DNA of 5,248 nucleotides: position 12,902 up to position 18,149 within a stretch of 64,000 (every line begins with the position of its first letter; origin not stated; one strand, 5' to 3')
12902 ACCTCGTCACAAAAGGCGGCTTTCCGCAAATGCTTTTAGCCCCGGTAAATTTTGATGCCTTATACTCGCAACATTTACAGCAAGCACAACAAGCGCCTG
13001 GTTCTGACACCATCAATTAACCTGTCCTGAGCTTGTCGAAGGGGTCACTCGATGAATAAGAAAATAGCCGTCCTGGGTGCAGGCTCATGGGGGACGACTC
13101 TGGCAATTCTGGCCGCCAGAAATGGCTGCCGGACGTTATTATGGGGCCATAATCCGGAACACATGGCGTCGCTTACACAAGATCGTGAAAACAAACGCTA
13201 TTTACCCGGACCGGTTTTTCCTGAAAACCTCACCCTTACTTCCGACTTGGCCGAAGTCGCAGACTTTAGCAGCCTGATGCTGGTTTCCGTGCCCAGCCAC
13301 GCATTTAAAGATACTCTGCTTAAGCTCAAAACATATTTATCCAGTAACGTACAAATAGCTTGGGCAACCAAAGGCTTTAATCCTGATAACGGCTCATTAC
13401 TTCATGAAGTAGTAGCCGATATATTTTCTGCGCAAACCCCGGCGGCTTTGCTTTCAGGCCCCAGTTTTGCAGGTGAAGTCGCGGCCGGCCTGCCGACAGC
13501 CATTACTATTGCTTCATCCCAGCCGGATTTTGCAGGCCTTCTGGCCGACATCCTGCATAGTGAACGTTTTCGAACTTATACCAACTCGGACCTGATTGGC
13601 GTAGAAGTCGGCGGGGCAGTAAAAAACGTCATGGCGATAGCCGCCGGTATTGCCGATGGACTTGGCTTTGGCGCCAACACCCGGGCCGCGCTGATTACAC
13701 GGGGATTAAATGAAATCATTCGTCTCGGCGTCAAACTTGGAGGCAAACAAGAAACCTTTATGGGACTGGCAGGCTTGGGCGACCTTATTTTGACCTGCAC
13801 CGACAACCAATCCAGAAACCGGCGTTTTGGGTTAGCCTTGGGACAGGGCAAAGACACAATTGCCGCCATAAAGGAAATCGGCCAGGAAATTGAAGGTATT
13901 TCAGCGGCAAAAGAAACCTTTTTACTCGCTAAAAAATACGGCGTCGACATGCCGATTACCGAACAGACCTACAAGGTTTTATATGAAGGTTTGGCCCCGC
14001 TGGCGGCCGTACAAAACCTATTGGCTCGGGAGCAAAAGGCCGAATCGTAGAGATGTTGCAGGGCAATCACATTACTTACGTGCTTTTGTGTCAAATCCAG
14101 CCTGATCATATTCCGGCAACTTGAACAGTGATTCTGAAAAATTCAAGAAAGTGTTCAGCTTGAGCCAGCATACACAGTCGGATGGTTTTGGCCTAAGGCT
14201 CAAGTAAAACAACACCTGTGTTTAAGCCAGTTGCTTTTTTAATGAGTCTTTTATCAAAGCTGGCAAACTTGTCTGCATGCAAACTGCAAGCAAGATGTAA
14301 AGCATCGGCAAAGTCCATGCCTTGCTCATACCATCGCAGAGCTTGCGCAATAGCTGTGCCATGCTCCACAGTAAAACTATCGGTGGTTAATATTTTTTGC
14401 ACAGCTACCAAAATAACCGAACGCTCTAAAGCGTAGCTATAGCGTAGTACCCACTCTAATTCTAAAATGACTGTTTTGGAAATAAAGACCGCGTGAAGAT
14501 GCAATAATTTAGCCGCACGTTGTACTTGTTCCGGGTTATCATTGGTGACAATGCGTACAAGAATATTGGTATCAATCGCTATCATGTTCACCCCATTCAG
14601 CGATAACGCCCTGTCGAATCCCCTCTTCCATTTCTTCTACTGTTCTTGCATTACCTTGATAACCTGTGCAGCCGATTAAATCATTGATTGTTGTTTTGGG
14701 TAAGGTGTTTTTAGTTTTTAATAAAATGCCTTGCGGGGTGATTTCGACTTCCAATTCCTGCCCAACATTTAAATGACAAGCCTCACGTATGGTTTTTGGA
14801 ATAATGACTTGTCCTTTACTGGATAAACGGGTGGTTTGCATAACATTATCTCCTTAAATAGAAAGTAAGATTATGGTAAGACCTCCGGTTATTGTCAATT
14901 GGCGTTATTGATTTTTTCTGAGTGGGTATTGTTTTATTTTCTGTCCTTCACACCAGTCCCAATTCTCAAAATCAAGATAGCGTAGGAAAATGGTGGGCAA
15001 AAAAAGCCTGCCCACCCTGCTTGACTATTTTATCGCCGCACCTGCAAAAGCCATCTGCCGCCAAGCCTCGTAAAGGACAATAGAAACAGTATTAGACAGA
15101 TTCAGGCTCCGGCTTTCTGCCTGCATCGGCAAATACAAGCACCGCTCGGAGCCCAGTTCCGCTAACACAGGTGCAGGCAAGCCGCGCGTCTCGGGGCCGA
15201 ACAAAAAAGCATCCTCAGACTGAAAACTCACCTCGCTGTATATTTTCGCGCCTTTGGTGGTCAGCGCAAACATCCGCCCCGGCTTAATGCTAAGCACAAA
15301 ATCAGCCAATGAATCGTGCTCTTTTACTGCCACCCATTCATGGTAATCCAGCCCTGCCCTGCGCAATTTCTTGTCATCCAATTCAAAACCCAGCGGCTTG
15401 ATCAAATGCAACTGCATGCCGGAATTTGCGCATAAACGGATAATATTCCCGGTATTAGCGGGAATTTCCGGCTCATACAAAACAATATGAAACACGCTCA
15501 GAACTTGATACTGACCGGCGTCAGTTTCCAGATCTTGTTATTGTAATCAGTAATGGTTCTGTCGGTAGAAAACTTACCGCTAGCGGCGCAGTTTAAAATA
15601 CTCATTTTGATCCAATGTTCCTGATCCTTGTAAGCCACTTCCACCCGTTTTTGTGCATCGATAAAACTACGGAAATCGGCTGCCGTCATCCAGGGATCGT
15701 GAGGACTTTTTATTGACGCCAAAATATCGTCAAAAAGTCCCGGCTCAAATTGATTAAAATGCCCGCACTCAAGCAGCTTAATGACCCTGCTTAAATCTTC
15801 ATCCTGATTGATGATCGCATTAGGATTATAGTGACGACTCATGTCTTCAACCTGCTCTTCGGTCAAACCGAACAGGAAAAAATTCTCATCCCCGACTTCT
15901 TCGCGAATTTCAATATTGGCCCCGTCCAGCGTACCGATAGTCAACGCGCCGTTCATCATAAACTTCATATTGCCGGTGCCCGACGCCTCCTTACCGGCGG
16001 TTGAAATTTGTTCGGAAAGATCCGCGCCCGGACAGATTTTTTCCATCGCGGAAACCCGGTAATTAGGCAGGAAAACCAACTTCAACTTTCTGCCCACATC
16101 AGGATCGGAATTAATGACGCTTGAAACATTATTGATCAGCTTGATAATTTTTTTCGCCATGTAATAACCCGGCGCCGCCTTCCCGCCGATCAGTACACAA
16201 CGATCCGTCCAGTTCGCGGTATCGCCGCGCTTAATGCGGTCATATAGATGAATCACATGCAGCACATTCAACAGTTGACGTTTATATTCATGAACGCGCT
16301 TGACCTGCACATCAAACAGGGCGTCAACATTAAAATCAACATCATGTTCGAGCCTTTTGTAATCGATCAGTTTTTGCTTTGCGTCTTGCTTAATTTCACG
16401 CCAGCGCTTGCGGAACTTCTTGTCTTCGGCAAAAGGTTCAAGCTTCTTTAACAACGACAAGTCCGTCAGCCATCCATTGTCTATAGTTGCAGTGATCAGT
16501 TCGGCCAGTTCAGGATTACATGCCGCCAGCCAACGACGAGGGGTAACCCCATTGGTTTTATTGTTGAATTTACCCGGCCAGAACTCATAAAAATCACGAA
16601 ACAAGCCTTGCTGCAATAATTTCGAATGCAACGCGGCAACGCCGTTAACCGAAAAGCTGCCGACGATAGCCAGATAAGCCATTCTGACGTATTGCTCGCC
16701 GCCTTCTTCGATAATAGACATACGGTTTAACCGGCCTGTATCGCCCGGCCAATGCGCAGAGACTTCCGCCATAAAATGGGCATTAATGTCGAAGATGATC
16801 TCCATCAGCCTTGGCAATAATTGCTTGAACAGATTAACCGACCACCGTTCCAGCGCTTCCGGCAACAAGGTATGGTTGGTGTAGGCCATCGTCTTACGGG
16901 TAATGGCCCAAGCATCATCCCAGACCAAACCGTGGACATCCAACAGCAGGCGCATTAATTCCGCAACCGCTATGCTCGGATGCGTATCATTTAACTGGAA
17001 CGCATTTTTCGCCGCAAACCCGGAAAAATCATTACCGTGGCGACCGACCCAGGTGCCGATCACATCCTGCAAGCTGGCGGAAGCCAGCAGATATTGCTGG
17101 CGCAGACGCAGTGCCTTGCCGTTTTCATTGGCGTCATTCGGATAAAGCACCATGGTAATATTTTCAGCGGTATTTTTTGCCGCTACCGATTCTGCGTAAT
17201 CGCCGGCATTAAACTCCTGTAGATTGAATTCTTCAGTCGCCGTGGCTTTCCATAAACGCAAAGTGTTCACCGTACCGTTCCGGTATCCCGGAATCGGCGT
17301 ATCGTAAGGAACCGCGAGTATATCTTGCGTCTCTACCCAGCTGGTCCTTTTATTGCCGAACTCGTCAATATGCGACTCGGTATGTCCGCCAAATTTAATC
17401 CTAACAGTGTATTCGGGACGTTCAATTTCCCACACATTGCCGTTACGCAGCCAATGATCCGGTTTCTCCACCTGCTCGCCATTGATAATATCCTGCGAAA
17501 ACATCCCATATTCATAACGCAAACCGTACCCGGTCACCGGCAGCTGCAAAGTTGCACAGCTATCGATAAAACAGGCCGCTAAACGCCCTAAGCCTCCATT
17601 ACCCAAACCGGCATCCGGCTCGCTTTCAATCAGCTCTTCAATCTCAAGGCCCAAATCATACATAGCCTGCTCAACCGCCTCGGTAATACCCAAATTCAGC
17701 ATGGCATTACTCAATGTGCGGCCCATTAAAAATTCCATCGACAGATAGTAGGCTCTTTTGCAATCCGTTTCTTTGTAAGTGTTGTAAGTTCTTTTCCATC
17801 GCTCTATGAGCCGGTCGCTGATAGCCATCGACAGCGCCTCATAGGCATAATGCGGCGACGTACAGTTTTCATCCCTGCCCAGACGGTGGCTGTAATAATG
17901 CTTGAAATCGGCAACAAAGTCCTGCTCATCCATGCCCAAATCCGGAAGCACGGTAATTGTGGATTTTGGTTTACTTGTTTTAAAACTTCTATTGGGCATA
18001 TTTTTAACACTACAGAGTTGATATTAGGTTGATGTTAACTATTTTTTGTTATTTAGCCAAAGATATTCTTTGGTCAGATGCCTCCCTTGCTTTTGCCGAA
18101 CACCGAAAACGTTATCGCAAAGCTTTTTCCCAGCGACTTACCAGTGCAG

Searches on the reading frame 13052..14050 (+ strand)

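Call 122: search_protein_families(library=pfam, max_evalue=0.00001, proteins=[window:13052-14050:+])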
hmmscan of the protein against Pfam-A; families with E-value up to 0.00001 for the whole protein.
window:13052-14050:+ (332 aa): 3 families
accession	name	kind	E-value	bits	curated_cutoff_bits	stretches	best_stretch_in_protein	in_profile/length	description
PF07479.19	NAD_Gly3P_dh_C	-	3.3e-57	193.1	25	1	180-320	1-141/142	NAD-dependent glycerol-3-phosphate dehydrogenase C-terminus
PF01210.29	NAD_Gly3P_dh_N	-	5.7e-49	166.6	23.1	1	4-160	1-157/158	NAD-dependent glycerol-3-phosphate dehydrogenase N-terminus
PF20618.3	GPD_NAD_C_bact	-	7.5e-22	78.1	27.6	1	240-305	1-65/66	Bacterial GPD, NAD-dependent C-terminal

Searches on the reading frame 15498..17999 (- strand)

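Call 122: search_protein_families(library=pfam, max_evalue=0.00001, proteins=[window:15498-17999:-])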
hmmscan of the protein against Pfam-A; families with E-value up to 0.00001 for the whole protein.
window:15498-17999:- (833 aa): 1 family
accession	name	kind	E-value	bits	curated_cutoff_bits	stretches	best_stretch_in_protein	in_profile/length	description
PF00343.26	Phosphorylase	-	0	1095.4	27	1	114-826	2-713/713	Carbohydrate phosphorylase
